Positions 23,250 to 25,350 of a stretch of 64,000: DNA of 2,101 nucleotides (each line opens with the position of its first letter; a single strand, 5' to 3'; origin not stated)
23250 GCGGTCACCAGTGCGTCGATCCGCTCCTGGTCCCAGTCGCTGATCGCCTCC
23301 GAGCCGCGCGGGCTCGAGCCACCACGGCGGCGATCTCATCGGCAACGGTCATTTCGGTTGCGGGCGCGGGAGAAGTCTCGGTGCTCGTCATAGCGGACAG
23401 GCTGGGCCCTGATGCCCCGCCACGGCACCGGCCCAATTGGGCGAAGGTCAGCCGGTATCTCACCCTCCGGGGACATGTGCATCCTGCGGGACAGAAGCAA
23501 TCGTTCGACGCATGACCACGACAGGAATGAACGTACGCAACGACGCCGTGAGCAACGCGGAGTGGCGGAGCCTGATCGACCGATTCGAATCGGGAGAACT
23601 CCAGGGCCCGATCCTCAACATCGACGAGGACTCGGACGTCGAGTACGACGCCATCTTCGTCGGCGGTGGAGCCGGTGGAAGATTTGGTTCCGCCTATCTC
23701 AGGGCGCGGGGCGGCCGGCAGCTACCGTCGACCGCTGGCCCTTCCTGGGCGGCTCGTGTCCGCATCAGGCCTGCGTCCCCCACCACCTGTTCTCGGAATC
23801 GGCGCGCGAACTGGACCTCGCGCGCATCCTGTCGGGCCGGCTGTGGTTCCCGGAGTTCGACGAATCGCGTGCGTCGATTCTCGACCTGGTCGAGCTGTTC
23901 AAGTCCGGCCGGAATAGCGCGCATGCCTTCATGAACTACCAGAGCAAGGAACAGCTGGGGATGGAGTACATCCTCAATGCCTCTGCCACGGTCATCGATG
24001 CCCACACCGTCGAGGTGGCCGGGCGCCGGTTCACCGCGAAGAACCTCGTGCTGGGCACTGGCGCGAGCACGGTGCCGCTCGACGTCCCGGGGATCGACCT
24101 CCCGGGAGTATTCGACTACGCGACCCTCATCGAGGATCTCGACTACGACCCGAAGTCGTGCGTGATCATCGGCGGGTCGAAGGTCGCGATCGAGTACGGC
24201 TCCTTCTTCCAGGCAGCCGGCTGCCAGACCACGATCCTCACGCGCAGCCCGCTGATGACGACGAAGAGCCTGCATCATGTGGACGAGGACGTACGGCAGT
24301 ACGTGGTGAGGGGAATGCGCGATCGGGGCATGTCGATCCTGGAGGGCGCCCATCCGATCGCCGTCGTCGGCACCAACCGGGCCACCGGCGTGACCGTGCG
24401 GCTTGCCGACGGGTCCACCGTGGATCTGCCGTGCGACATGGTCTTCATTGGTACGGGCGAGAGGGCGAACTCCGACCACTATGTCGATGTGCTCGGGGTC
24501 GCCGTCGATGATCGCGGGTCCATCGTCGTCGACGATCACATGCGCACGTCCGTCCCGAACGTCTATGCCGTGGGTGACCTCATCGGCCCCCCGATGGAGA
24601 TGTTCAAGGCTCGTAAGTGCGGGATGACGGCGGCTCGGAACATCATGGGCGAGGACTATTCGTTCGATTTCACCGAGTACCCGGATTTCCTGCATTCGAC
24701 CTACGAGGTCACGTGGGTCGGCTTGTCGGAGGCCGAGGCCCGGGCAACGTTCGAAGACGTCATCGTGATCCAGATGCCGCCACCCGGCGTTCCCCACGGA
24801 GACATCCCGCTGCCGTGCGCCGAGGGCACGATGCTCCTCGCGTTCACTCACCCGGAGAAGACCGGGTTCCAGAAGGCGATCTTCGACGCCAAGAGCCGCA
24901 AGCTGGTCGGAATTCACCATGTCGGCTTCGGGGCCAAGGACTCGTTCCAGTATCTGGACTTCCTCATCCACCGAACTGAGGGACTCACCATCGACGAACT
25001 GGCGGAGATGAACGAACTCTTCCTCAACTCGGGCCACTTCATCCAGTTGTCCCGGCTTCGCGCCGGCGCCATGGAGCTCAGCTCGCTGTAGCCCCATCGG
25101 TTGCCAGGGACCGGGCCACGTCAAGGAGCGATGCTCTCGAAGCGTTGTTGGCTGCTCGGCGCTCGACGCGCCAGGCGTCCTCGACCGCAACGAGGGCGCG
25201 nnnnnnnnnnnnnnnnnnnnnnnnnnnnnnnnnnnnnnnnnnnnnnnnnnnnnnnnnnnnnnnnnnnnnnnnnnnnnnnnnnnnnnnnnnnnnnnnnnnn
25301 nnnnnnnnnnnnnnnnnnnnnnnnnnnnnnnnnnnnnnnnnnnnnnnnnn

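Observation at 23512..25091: The 2-KPCC homologue keeps its carboxylase-specific catalytic signature despite a 1-nt deletion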

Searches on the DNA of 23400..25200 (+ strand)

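Call 7: search_dna_similar(query=window:23400-25200:+, collection=plasmids, mode=near)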
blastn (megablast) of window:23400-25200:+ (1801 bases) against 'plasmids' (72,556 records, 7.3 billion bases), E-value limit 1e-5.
Records with a match: 1; places in all: 1; records where one place covers at least 80% of the query: 0.
Best place of each record, by identity: 60-80% 1.
By first word of the organism name: Nocardioides 1.
By predicted mobility (MOB-suite, as given by PLSDB): conjugative 1.
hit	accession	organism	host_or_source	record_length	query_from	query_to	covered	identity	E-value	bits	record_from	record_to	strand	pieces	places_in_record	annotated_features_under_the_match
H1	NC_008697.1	Nocardioides sp. JS614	-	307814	245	1658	79%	74.5%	2e-161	577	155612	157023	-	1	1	NAD(P)/FAD-dependent oxidoreductase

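Call 9: get_annotated_region(hit=H1, flank=20000)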
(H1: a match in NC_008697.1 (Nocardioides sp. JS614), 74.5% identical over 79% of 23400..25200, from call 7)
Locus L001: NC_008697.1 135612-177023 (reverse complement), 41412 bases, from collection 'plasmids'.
description: Nocardioides sp. JS614 plasmid pNOCA01, complete sequence
organism: Nocardioides sp. JS614 (NCBI taxid 196162)
taxonomy: Bacteria; Actinomycetota; Actinomycetes; Propionibacteriales; Nocardioidaceae; Nocardioides; Nocardioides sp. JS614
host: -; source: -; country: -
typing (MOB-suite, as given by PLSDB): conjugative; replicon rep_cluster_1783; relaxase MOBF; mating-pair formation MPF_T
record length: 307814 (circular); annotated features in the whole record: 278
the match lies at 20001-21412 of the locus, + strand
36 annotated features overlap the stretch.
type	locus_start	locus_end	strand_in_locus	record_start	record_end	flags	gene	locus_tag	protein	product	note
CDS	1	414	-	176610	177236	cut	-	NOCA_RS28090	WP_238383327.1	hypothetical protein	-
CDS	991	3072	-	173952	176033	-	-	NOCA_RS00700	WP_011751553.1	acetate--CoA ligase family protein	-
CDS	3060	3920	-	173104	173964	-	-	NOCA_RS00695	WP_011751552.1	CoA-transferase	-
CDS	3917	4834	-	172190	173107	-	-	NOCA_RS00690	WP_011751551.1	CoA-transferase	-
CDS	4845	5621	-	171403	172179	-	-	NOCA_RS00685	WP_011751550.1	SDR family NAD(P)-dependent oxidoreductase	-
CDS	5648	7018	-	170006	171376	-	-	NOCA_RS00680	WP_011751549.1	FAD-dependent oxidoreductase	-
CDS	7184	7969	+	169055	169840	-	-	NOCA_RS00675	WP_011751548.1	phosphosulfolactate synthase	-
CDS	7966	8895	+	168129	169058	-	-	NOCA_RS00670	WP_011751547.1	hypothetical protein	-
CDS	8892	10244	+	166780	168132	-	-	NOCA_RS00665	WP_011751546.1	adenylosuccinate lyase family protein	-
CDS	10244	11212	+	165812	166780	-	-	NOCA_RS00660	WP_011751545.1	pyridoxal-phosphate dependent enzyme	-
CDS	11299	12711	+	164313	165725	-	-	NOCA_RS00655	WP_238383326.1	lyase family protein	-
CDS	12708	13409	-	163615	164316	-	-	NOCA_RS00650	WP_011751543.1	phosphoadenylyl-sulfate reductase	GO:0019379 - sulfate assimilation, phosphoadenylyl sulfate reduction by phosphoadenylyl-sulfate reductase (thioredoxin) ...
CDS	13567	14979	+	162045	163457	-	-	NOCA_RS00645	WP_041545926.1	aldehyde dehydrogenase family protein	-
CDS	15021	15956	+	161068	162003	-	-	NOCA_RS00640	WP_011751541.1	TIGR03564 family F420-dependent LLM class oxidoreductase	GO:0008150 - biological_process [Evidence IEA]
CDS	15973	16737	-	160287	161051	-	-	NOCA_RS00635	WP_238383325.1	helix-turn-helix domain-containing protein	-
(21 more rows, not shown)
